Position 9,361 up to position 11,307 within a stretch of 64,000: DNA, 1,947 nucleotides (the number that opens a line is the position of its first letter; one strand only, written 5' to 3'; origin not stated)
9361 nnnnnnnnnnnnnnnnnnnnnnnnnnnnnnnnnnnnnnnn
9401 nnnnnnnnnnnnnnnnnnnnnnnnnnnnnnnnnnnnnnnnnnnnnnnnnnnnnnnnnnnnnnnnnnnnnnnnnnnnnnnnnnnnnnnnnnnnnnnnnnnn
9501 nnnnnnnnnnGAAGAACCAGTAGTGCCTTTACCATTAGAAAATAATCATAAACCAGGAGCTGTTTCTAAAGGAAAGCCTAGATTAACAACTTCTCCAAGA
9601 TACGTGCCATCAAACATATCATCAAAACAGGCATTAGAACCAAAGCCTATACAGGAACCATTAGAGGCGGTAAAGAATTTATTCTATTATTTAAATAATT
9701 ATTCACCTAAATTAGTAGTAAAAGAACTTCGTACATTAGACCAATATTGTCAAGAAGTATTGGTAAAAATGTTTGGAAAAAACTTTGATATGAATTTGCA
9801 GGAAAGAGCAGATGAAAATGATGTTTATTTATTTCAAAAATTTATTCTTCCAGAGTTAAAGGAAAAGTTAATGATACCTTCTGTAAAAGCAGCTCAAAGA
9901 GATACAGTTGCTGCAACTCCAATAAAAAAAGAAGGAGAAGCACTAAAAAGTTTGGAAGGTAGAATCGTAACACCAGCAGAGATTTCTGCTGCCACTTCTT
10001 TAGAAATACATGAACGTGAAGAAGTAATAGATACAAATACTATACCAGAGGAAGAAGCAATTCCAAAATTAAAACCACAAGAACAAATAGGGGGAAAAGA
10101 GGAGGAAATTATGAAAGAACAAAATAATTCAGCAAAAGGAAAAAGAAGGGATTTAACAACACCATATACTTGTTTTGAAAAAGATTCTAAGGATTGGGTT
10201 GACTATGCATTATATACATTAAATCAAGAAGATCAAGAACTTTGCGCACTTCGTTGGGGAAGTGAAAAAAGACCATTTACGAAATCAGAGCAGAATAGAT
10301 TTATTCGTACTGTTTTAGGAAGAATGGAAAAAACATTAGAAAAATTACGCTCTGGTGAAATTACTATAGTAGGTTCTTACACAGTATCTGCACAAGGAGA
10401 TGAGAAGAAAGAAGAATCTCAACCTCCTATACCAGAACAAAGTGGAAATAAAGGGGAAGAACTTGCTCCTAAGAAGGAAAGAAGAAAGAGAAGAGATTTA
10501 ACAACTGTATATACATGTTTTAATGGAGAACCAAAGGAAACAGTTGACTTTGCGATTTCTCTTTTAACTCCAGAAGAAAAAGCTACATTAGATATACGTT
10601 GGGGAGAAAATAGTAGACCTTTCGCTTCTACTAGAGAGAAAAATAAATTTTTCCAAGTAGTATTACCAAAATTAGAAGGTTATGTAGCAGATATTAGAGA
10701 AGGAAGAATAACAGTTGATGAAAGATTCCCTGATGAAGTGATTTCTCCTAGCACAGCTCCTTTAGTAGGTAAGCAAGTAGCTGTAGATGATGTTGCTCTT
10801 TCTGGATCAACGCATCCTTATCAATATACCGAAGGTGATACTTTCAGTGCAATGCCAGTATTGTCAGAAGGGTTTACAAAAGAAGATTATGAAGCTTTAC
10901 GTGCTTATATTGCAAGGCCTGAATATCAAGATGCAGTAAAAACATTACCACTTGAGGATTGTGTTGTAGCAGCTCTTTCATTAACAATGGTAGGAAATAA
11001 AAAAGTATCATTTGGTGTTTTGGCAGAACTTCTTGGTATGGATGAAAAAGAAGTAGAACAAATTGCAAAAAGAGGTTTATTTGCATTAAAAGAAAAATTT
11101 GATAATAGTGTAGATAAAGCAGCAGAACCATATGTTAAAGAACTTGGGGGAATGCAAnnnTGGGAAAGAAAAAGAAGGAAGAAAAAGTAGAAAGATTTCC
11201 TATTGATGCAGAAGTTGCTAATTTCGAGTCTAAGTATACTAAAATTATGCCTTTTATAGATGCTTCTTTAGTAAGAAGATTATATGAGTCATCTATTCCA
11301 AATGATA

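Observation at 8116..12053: Housekeeping-type sigma factor with a 550 aa C-terminal extension containing duplicated region-4-like modules, coupled to a downstream gene ending in another region-4-like HTH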

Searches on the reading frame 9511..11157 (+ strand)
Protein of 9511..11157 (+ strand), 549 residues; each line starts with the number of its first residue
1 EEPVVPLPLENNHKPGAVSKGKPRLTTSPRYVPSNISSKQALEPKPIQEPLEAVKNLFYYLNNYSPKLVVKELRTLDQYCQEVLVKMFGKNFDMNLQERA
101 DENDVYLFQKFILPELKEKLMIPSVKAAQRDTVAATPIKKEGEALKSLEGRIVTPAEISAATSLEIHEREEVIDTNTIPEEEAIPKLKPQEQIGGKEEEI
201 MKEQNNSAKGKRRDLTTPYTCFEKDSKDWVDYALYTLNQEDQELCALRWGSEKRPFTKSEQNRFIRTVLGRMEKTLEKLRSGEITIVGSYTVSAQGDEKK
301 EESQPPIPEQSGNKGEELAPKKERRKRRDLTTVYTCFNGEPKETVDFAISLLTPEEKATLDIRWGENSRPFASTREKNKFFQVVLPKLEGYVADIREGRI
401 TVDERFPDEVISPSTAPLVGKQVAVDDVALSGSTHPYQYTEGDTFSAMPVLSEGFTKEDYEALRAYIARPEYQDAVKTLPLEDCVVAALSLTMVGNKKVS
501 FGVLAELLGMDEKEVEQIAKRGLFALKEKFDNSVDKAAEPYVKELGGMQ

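Call 18: search_solved_structures(query=A2, max_evalue=10, show_alignments=3)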
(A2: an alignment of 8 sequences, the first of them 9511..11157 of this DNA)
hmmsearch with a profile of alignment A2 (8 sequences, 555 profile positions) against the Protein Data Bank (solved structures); distinct sequences matched with E-value up to 10: 3.
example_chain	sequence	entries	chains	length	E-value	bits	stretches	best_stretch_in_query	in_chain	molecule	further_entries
6rmm_A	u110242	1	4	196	0.055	15.5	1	484-531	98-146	DNA topoisomerase 2-binding protein 1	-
3uen_A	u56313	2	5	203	0.059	15.4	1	484-531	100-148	DNA topoisomerase 2-binding protein 1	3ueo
4c90_A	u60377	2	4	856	0.46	12.5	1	457-486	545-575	ALPHA-GLUCURONIDASE GH115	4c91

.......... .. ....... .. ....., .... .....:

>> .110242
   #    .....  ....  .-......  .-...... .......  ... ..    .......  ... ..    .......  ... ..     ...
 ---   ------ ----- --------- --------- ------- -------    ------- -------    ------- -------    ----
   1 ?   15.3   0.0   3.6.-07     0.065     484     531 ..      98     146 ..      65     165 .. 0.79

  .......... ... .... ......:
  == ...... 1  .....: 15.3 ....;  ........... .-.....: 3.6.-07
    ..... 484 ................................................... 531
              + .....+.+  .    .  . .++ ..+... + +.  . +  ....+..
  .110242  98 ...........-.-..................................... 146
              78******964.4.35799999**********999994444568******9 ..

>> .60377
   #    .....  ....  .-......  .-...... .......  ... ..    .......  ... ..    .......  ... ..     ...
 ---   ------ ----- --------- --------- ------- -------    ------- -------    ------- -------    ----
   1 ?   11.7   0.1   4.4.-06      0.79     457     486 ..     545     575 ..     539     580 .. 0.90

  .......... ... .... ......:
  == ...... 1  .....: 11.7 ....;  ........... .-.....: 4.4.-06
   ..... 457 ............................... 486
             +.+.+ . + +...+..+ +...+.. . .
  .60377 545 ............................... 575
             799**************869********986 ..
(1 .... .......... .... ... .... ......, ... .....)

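Call 25: search_protein_representatives(alignment_id=A2)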
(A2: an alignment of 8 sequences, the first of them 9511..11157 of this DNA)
Query: 8 sequences, 555 profile positions. Proteins with E-value up to 0.001 (for the whole library): 387; up to 1e-10: 135; up to 1e-30: 16. The best 150 are listed.
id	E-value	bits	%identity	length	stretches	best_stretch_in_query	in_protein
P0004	5.3e-277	936.6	-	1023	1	2-555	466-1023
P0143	2.4e-161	554.8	-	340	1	198-555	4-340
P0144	2.6e-61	224.6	-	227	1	320-553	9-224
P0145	1.5e-58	215.5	-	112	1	446-554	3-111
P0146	2.3e-56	208.3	-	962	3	306-554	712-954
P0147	4.2e-56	207.4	-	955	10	338-532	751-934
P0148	3.1e-53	197.9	-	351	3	445-554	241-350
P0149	1.6e-52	195.6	-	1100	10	439-550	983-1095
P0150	1.1e-50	189.5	-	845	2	302-554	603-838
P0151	1.2e-46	176.2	-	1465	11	336-409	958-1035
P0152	5.9e-44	167.3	-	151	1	394-554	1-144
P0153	1.9e-42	162.4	-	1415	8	334-404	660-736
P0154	5.0e-41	157.6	-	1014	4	325-550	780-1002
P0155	5.3e-36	141.0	-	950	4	328-543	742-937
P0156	6.1e-35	137.5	-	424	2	316-554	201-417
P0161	7.4e-30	120.8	-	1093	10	336-409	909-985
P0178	2.3e-23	99.3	-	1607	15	340-398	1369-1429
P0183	2.4e-22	96.0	-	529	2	334-544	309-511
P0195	1.2e-17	80.4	-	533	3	292-411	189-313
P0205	1.0e-15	74.1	-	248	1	326-545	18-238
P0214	1.1e-14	70.6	-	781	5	466-531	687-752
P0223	4.8e-14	68.6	-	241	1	334-544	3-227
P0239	9.0e-13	64.4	-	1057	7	38-116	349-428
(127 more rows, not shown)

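Call 28: search_protein_families(library=pfam, proteins=[P0147, P0151, P0161, P0178, P0239, P0183, P0195, P0205, P0148, P0214], max_evalue=0.1)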
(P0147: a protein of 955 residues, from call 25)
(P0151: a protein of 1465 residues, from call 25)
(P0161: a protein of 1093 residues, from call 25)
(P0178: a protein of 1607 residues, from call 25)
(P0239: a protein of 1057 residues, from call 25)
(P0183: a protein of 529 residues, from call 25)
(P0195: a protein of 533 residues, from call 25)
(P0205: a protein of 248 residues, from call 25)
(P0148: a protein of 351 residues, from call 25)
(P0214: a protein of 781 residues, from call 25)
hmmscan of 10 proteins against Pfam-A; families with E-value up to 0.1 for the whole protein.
P0147 (955 aa): 8 families
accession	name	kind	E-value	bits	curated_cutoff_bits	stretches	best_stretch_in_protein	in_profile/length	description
PF04545.22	Sigma70_r4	-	6.8e-33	112.4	24.1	0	449-467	2-20/50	Sigma-70, region 4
PF08281.18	Sigma70_r4_2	-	5.7e-23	80.8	25.7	2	762-797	2-37/54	Sigma-70, region 4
PF18039.7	UBA_6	-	3.1e-05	24.3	23.5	0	34-47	13-26/42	UBA-like domain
PF03979.19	Sigma70_r1_1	-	0.0059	17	22.5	0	34-56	34-56/81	Sigma-70 factor, region 1.1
PF12646.12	DUF3783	-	0.013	15.9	27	0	197-218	5-26/56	Domain of unknown function (DUF3783)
PF00497.25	SBP_bac_3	-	0.033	14.4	26.4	0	674-781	51-98/132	Bacterial extracellular solute-binding proteins, family 3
PF06056.18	Terminase_5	-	0.038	14.4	20.3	0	909-926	14-31/58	Putative ATPase subunit of terminase (gpP-like)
PF14493.12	HTH_40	-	0.039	14.7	27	0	425-468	37-80/89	Helix-turn-helix domain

P0151 (1465 aa): 8 families
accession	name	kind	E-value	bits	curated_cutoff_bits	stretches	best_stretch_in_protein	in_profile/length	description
PF04545.22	Sigma70_r4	-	4.3e-43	145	24.1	1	413-460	5-48/50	Sigma-70, region 4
PF04542.20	Sigma70_r2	-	1.3e-23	83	24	1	240-309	1-70/71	Sigma-70 region 2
PF08281.18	Sigma70_r4_2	-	6.8e-22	77.3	25.7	0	971-998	2-29/54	Sigma-70, region 4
PF04539.22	Sigma70_r3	-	4e-19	68.9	25.3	1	319-393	1-76/78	Sigma-70 region 3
PF00140.25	Sigma70_r1_2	-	2.5e-07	31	22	1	205-234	4-33/34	Sigma-70 factor, region 1.2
PF12348.14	CLASP_N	-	0.002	18.1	27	0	1163-1224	165-226/227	CLASP N terminal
PF18039.7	UBA_6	-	0.0096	16.4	23.5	0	1126-1140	12-26/42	UBA-like domain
PF02627.25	CMD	-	0.025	15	23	0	1059-1073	17-31/84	Carboxymuconolactone decarboxylase family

P0161 (1093 aa): 11 families
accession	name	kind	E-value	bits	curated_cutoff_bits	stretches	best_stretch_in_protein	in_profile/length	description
PF08281.18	Sigma70_r4_2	-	9.8e-28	96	25.7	1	667-694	2-29/54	Sigma-70, region 4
PF04545.22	Sigma70_r4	-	1.7e-21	75.9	24.1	1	672-693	1-22/50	Sigma-70, region 4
PF13684.11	FakA-like_C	-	2e-17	63.8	23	0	835-875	151-191/216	Fatty acid kinase subunit A-like, C-terminal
PF14106.11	DUF4279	-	2.7e-11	44.2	25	0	828-860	46-77/116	Domain of unknown function (DUF4279)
PF18039.7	UBA_6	-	1.3e-08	35.1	23.5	0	494-508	13-27/42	UBA-like domain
PF03448.22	MgtE_N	-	1.9e-05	25.6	25.9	0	405-429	70-94/102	MgtE intracellular N domain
PF01099.22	Uteroglobin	-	0.0011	19.8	24.8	0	561-591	54-84/90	Uteroglobin family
PF21982.2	RecX_HTH1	-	0.0021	18.4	26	0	834-846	28-40/40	RecX, first three-helix domain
PF08032.17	SpoU_sub_bind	-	0.018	15.8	22.8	0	463-493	10-41/76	RNA 2'-O ribose methyltransferase substrate binding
PF25157.1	Vps8_C_schizo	-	0.039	14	27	0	437-453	9-25/37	Schizosaccharomyces Vps8, C-terminal domain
PF04119.17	HSP9_HSP12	-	0.052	14.4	26.3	0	485-511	23-49/59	Heat shock protein 9/12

P0178 (1607 aa): 7 families
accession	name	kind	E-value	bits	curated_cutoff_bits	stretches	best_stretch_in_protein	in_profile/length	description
PF08281.18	Sigma70_r4_2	-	9.3e-13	48.1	25.7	0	366-396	2-32/54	Sigma-70, region 4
PF04545.22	Sigma70_r4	-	2.6e-10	40.1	24.1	0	509-527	1-19/50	Sigma-70, region 4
PF18039.7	UBA_6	-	1.3e-05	25.6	23.5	0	363-376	13-26/42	UBA-like domain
PF08938.16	HBS1_N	-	0.0027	18.5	26.4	0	1035-1063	15-43/78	HBS1 N-terminus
PF08587.17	UBA_2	-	0.061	13.8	23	0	1003-1023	14-35/45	Ubiquitin associated domain (UBA)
PF04751.20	DarP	-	0.061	13.6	26.3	0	577-675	70-150/153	Dual-action ribosomal maturation protein DarP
PF24064.2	HTH_NPRL3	-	0.084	13.3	27.2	0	1359-1403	17-61/62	GATOR1 complex protein NPRL3, C-terminal HTH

P0239 (1057 aa): 9 families
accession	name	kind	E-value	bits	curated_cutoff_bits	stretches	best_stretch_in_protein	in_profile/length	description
PF04542.20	Sigma70_r2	-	1.4e-12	47.6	24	1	733-792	5-65/71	Sigma-70 region 2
PF04545.22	Sigma70_r4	-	3.6e-12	46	24.1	2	904-952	6-49/50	Sigma-70, region 4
PF04539.22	Sigma70_r3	-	2.1e-08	34.6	25.3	1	807-878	1-70/78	Sigma-70 region 3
PF20053.4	WC-rich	-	1.1e-05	26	24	0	288-329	50-92/106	Wolframin cysteine-rich domain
PF22838.1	COMMD8_HN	-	0.021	15.7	27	0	195-220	57-82/90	COMMD8, helical N-terminal domain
PF08587.17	UBA_2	-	0.027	14.9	23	0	112-123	15-26/45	Ubiquitin associated domain (UBA)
PF14869.12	DUF4488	-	0.044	14.1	27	0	869-921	53-105/123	Domain of unknown function (DUF4488)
PF23255.1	DUF7070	-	0.045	14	27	0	284-302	19-37/49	Domain of unknown function (DUF7070)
PF04255.20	DUF433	-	0.065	13.5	23.6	0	535-558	30-53/56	Protein of unknown function (DUF433)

P0183 (529 aa): 18 families
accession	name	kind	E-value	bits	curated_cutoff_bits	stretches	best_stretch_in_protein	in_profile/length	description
PF04545.22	Sigma70_r4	-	3.1e-18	65.5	24.1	1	161-208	5-48/50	Sigma-70, region 4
PF04542.20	Sigma70_r2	-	9.5e-15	54.6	24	1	43-106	4-67/71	Sigma-70 region 2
PF08281.18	Sigma70_r4_2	-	1.4e-13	50.7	25.7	2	152-207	2-53/54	Sigma-70, region 4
PF13684.11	FakA-like_C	-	3.8e-05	23.6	23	1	319-365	148-194/216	Fatty acid kinase subunit A-like, C-terminal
PF13936.12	HTH_38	-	0.00029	20.9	27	1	179-203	19-43/44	Helix-turn-helix domain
PF13545.12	HTH_Crp_2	-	0.00069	20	27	1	180-206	22-48/70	Crp-like helix-turn-helix domain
PF01047.28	MarR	-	0.0013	19.1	24.6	1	178-207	15-44/59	MarR family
PF08279.18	HTH_11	-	0.0053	17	25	0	175-206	9-41/55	HTH domain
PF12802.13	MarR_2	-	0.0062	17.1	27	1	181-207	21-47/61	MarR family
PF11929.14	DUF3447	-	0.0072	16.7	26.9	1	22-71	22-70/76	Domain of unknown function (DUF3447)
PF13384.12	HTH_23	-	0.017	15.4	24.6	0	180-203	17-40/50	Homeodomain-like domain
PF09048.16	Cro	-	0.03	14.8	32.7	1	182-203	14-35/59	Cro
PF21476.4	PF0610-like_N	-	0.045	14.4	33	0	166-206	4-40/50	PF0610-like, N-terminal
PF13744.12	HTH_37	-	0.053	13.8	27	0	177-202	28-53/80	Helix-turn-helix domain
PF13730.12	HTH_36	-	0.069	13.4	25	0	178-207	20-52/55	Helix-turn-helix domain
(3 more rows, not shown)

P0195 (533 aa): 26 families (the best 25 are shown)
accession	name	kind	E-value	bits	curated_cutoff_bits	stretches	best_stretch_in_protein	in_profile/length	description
PF04545.22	Sigma70_r4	-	2.9e-20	72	24.1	1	158-205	5-48/50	Sigma-70, region 4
PF04542.20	Sigma70_r2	-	1.8e-15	56.9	24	1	37-105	2-70/71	Sigma-70 region 2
PF08281.18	Sigma70_r4_2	-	3.5e-09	36.6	25.7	1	150-200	3-49/54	Sigma-70, region 4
PF04539.22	Sigma70_r3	-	9.9e-06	26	25.3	0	478-498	22-42/78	Sigma-70 region 3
PF12728.13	HTH_17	-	6.2e-05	23.6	27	1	178-198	2-22/51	Helix-turn-helix domain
PF01047.28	MarR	-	0.00032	21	24.6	1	179-225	19-58/59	MarR family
PF13545.12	HTH_Crp_2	-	0.0021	18.4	27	0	178-216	23-53/70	Crp-like helix-turn-helix domain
PF23446.1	LysM1_NFP_LYK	-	0.0022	19.2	36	0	475-498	14-37/60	NFP/LYK LysM1 domain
PF04967.18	HTH_10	-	0.003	17.8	23.1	0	174-205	20-51/53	HTH DNA binding domain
PF22233.2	PhyR_sigma-like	-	0.0038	17.4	27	0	179-207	21-49/50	Response regulator PhyR, sigma-like domain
PF01381.28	HTH_3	-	0.01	16.3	23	0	182-198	14-30/55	Helix-turn-helix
PF02082.26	Rrf2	-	0.012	16.2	30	0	174-203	19-48/132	Iron-dependent Transcriptional regulator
PF21476.4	PF0610-like_N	-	0.014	16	33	0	176-213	13-46/50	PF0610-like, N-terminal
PF13412.12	HTH_24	-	0.017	15.1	21.9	0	179-215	19-47/48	Winged helix-turn-helix DNA-binding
PF12802.13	MarR_2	-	0.018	15.6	27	0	179-214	22-49/61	MarR family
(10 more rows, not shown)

P0205 (248 aa): 2 families
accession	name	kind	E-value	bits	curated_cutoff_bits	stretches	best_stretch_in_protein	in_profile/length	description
PF04545.22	Sigma70_r4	-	0.003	17.5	24.1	0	175-223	2-46/50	Sigma-70, region 4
PF01719.23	Rep_OBD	-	0.05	14.2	24.6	0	3-37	64-98/121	Plasmid replication protein, origin binding domain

P0148 (351 aa): 1 family
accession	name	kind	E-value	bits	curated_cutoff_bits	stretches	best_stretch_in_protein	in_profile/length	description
PF08349.16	DUF1722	-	0.021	15.5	22.5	0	68-121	15-68/117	Protein of unknown function (DUF1722)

P0214 (781 aa): 10 families
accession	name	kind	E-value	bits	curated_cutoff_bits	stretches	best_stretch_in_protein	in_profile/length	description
PF04542.20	Sigma70_r2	-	9.9e-11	41.7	24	1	99-170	1-67/71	Sigma-70 region 2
PF04545.22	Sigma70_r4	-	5.8e-10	39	24.1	1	280-329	4-49/50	Sigma-70, region 4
PF08281.18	Sigma70_r4_2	-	7.1e-05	22.8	25.7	0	612-637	2-27/54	Sigma-70, region 4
PF04967.18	HTH_10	-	0.0024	18.1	23.1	1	281-329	1-52/53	HTH DNA binding domain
PF12728.13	HTH_17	-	0.019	15.7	27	0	301-321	2-22/51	Helix-turn-helix domain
PF22913.1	NBAS_11th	-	0.019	15.4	27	0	2-77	46-121/125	NBAS subunit of NRZ tethering complex, C-terminal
PF08279.18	HTH_11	-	0.02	15.2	25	0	300-323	15-38/55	HTH domain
PF04361.18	DUF494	-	0.023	14.9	22.6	0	190-238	6-54/153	Protein of unknown function (DUF494)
PF04539.22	Sigma70_r3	-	0.042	14.4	25.3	0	195-247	13-62/78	Sigma-70 region 3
PF03448.22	MgtE_N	-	0.062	14.3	25.9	0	504-539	16-51/102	MgtE intracellular N domain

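Call 59: search_protein_families(library=ncbifam, proteins=[P0223, P0147, P0161, window:9511-11157:+], max_evalue=0.01)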
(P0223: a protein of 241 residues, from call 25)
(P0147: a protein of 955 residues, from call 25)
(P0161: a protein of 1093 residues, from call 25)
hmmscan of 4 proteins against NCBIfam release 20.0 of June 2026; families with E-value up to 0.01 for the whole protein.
P0223 (241 aa): 8 families
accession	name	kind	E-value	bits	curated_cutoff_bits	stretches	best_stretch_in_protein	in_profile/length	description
TIGR02846.1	spore_sigmaK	equivalog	0.00057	19.5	298.65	0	155-213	162-220/227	RNA polymerase sporulation sigma factor SigK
TIGR02997.1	Sig70-cyanoRpoD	subfamily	0.00068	19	384.5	0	82-210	163-292/298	RNA polymerase sigma factor, RpoD/SigA family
TIGR02393.1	RpoD_Cterm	equivalog_domain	0.00089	18.9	354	0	14-42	164-192/238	RNA polymerase sigma factor RpoD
NF006158.0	PRK08301.1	equivalog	0.0021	17.6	339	0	160-220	178-238/241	RNA polymerase sporulation sigma factor SigE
TIGR02937.1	sigma70-ECF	superfamily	0.0031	17.1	42.9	0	16-209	107-155/165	sigma-70 family RNA polymerase sigma factor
NF005785.0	PRK07598.1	equivalog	0.0036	16.2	554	0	161-204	344-387/415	RNA polymerase sigma factor SigC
TIGR02835.1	spore_sigmaE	equivalog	0.0037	16.8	348.6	0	161-219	172-230/234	RNA polymerase sporulation sigma factor SigE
NF004471.0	PRK05803.1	subfamily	0.004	16.4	252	0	156-212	165-221/235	RNA polymerase sporulation sigma factor SigK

P0147 (955 aa): 20 families
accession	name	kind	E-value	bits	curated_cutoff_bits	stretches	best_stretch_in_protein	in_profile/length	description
TIGR02937.1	sigma70-ECF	superfamily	5.3e-22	78.2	42.9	0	108-152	105-149/165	sigma-70 family RNA polymerase sigma factor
TIGR02997.1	Sig70-cyanoRpoD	subfamily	3.1e-15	56.2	384.5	0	755-803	234-282/298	RNA polymerase sigma factor, RpoD/SigA family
TIGR02393.1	RpoD_Cterm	equivalog_domain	1.1e-14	54.6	354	0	364-419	166-224/238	RNA polymerase sigma factor RpoD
NF009172.0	PRK12519.1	subfamily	1.6e-11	44.1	222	0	751-790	122-161/194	RNA polymerase sigma factor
NF005920.0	PRK07921.1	subfamily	6.3e-11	41.8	464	0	755-802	251-298/328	RNA polymerase sigma factor SigB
TIGR02952.1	Sig70_famx2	equivalog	6.4e-11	42.5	206.45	0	595-627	109-141/170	ECF subfamily RNA polymerase sigma factor, BldN family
NF006158.0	PRK08301.1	equivalog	7.5e-11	41.9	339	0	659-705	159-202/241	RNA polymerase sporulation sigma factor SigE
TIGR02835.1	spore_sigmaE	equivalog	3e-10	40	348.6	0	758-809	166-217/234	RNA polymerase sporulation sigma factor SigE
NF041931.2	MzaA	equivalog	6.6e-09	35.1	800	0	521-545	644-668/726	MZA anti-phage system associated sigma-70 family RNA polymerase sigma factor MzaA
TIGR02989.1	Sig-70_gvs1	subfamily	3.7e-08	33.5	124.55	0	768-809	108-149/158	RNA polymerase sigma-70 factor, Rhodopirellula/Verrucomicrobium family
TIGR02984.1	Sig-70_plancto1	subfamily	3.8e-08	33.1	183.75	0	762-808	132-178/189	RNA polymerase sigma-70 factor, Planctomycetaceae-specific subfamily 1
TIGR02983.1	SigE-fam_strep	subfamily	5.2e-08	32.9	141.55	0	762-794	102-134/162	SigE family RNA polymerase sigma factor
NF006666.0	PRK09210.1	equivalog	5.9e-08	32.4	572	0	761-805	299-343/370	RNA polymerase sigma factor RpoD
NF045559.1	sacti_RiPP_CxC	equivalog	3.5e-05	24.1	75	0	188-211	18-41/87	StsA-related sactipeptide RiPP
NF005642.0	PRK07405.1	subfamily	8.9e-05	21.8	524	0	761-803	248-290/318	RNA polymerase sigma factor SigD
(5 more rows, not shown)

P0161 (1093 aa): 15 families
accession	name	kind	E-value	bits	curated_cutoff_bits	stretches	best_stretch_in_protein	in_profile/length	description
TIGR02937.1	sigma70-ECF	superfamily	6e-25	87.8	42.9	1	916-1059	103-158/165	sigma-70 family RNA polymerase sigma factor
TIGR02393.1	RpoD_Cterm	equivalog_domain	1.1e-13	51.3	354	0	321-350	163-192/238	RNA polymerase sigma factor RpoD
NF009172.0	PRK12519.1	subfamily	4.4e-13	49.2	222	0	665-693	131-159/194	RNA polymerase sigma factor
NF009183.0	PRK12531.1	equivalog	4.4e-10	39.6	353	0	747-788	128-169/194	RNA polymerase sigma factor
NF045770.1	MPN403_MG284_C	domain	1.4e-08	34.5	37.3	0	923-947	4-28/57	MG284/MPN403 family protein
TIGR02479.1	FliA_WhiG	subfamily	4.4e-08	33.1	189.6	0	623-693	122-193/224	FliA/WhiG family RNA polymerase sigma factor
NF053879.1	RNAPolSigSigVBac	equivalog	7.9e-08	32.1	190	0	663-693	95-125/160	RNA polymerase sigma factor SigV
TIGR02997.1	Sig70-cyanoRpoD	subfamily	4.2e-07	29.5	384.5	0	664-691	238-265/298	RNA polymerase sigma factor, RpoD/SigA family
TIGR02980.1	SigBFG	subfamily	1.3e-06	28.2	234.35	0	1017-1064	177-224/227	SigB/SigF/SigG family RNA polymerase sigma factor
TIGR02952.1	Sig70_famx2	equivalog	2.1e-06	27.7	206.45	0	1016-1057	120-161/170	ECF subfamily RNA polymerase sigma factor, BldN family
NF004561.0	PRK05901.1-3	equivalog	3.8e-06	26.3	582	0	496-527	466-497/537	RNA polymerase sigma factor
NF004113.0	PRK05602.1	equivalog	1.9e-05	24.4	208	0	665-693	143-171/211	RNA polymerase sigma factor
NF047776.1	LIC11485_Nterm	subfamily_domain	6e-05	22.9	80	0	666-686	4-24/105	LIC_11485 family protein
NF041931.2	MzaA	equivalog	7e-05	21.8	800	0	643-691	625-669/726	MZA anti-phage system associated sigma-70 family RNA polymerase sigma factor MzaA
TIGR02985.1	Sig70_bacteroi1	subfamily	0.0019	18.4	126.4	0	663-694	102-133/162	RNA polymerase sigma-70 factor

window:9511-11157:+ (549 aa): 0 families
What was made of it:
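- On Sigma-70 region 4 domain (Pfam PF04545 / PF08281): module C: Stand-alone B+C proteins hit Sigma70_r4 weakly (calls 28, 59).
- Closest known: MG284/MPN403 family. Same: A B-array protein of this family (P0161) nearly reaches the model's cutoff (34.5 vs 37.3 bits, E = 1e-8; call 59).
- NCBIfam sigma70-ECF superfamily also passes at 78-88 bits against a 42.9 cutoff (call 59).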

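Call 60: search_protein_families(library=padloc, proteins=[P0147], max_evalue=0.01)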
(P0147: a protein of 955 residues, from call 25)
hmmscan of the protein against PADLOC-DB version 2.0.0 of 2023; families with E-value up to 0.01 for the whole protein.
P0147 (955 aa): 0 families
